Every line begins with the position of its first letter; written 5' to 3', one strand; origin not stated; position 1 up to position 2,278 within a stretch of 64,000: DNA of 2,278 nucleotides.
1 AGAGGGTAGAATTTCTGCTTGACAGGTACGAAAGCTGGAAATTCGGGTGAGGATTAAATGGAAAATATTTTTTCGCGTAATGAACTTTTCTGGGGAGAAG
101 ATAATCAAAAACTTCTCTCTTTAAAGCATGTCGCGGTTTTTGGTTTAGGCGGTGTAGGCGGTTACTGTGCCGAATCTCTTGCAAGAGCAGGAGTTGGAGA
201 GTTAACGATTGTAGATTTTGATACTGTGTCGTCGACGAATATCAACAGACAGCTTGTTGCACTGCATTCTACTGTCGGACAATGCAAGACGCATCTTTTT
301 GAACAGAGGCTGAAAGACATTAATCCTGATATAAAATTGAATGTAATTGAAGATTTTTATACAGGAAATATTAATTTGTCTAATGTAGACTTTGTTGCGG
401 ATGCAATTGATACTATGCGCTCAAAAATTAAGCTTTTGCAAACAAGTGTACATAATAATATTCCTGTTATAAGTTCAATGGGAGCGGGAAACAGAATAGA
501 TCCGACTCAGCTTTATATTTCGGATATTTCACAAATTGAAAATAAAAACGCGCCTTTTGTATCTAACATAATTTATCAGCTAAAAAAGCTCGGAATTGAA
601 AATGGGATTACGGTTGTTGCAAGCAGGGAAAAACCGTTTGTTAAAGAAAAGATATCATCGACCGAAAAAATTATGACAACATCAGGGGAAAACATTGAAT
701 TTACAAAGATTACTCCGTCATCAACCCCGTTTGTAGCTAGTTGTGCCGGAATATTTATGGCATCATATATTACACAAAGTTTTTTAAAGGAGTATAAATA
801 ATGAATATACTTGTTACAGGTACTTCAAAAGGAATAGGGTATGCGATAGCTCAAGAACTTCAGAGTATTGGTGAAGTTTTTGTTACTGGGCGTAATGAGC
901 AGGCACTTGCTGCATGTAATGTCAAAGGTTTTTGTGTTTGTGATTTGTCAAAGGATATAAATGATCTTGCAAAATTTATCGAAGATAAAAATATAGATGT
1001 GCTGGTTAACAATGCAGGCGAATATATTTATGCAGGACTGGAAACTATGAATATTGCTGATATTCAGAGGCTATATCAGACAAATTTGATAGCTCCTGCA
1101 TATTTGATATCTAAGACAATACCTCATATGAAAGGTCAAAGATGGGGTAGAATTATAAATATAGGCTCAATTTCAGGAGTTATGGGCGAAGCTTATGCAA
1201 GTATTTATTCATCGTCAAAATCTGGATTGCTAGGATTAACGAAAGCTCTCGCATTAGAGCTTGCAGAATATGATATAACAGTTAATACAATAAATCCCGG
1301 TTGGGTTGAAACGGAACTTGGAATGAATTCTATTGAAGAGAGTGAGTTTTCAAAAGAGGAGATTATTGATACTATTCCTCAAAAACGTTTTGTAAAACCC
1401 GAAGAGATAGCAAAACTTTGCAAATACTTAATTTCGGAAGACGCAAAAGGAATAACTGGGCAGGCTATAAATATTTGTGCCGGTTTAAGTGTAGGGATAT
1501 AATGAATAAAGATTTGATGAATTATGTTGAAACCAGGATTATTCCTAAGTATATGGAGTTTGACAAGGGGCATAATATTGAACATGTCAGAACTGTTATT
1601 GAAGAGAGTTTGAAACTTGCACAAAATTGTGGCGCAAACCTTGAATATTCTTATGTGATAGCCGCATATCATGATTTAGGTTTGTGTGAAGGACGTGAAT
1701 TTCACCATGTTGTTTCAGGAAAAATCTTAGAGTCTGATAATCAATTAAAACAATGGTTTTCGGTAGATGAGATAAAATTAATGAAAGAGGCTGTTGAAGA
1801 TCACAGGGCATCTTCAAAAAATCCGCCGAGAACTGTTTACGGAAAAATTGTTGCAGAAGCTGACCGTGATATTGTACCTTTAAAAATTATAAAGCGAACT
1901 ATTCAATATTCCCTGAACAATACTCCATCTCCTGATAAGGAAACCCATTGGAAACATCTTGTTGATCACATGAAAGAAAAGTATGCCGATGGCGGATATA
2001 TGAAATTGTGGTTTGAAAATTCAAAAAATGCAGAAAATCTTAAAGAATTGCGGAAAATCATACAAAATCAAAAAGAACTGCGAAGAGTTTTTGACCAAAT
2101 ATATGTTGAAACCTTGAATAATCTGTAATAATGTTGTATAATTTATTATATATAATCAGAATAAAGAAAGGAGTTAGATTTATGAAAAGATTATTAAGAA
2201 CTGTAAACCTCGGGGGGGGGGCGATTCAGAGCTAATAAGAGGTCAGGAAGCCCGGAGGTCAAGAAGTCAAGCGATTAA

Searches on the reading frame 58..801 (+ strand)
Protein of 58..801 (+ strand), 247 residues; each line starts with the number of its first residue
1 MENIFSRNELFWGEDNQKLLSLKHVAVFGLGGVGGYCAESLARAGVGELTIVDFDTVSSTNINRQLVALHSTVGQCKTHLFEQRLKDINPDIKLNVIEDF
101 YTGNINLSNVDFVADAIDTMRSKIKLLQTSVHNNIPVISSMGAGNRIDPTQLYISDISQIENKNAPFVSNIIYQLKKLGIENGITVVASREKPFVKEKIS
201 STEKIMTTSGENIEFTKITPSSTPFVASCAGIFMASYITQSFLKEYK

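Call 33: search_protein_families(library=pfam, max_evalue=0.00001, proteins=[window:58-801:+])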
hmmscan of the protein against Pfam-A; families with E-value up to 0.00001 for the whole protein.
window:58-801:+ (247 aa): 1 family
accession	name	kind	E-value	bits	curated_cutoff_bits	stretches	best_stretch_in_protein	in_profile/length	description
PF00899.27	ThiF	-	1e-35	123.5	28.1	1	6-146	2-147/238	ThiF family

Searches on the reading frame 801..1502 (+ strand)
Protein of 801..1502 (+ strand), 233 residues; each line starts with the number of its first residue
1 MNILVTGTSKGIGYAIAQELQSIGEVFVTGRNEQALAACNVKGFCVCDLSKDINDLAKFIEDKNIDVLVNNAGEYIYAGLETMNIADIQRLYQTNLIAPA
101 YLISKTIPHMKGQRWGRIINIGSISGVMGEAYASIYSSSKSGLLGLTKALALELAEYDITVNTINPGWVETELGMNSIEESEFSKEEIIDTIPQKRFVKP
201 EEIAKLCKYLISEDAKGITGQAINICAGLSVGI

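Call 33: search_protein_families(library=pfam, max_evalue=0.00001, proteins=[window:801-1502:+])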
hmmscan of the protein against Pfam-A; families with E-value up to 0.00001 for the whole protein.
window:801-1502:+ (233 aa): 3 families
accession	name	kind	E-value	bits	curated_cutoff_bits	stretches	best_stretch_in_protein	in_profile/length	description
PF13561.12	adh_short_C2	-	5.7e-43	147.6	27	1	9-230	3-236/236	Enoyl-(Acyl carrier protein) reductase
PF00106.31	adh_short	-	5.8e-41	140.6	26.6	1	3-179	3-192/195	short chain dehydrogenase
PF23441.1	SDR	-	1e-08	35.3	27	1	48-180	75-205/258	SDR-like rossmann domain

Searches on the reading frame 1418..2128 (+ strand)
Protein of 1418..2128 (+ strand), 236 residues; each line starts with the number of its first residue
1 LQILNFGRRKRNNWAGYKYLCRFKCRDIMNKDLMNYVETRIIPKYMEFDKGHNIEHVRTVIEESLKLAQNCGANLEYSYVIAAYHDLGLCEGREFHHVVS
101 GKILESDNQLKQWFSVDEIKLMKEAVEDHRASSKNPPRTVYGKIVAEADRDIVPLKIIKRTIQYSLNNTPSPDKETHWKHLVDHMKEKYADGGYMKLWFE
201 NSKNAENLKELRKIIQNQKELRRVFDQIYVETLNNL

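Call 33: search_protein_families(library=pfam, max_evalue=0.00001, proteins=[window:1418-2128:+])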
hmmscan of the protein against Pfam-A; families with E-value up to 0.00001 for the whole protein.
window:1418-2128:+ (236 aa): 1 family
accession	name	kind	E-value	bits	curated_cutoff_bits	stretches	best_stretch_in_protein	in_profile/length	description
PF01966.28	HD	-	2.9e-07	31.2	22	1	54-150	2-112/116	HD domain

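Call 40: find_encoding_contigs(protein=window:1418-2128:+, flank=2500, max_places=10)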
Protein window:1418-2128:+ (236 aa): no gene with exactly this product is on record in the collection.
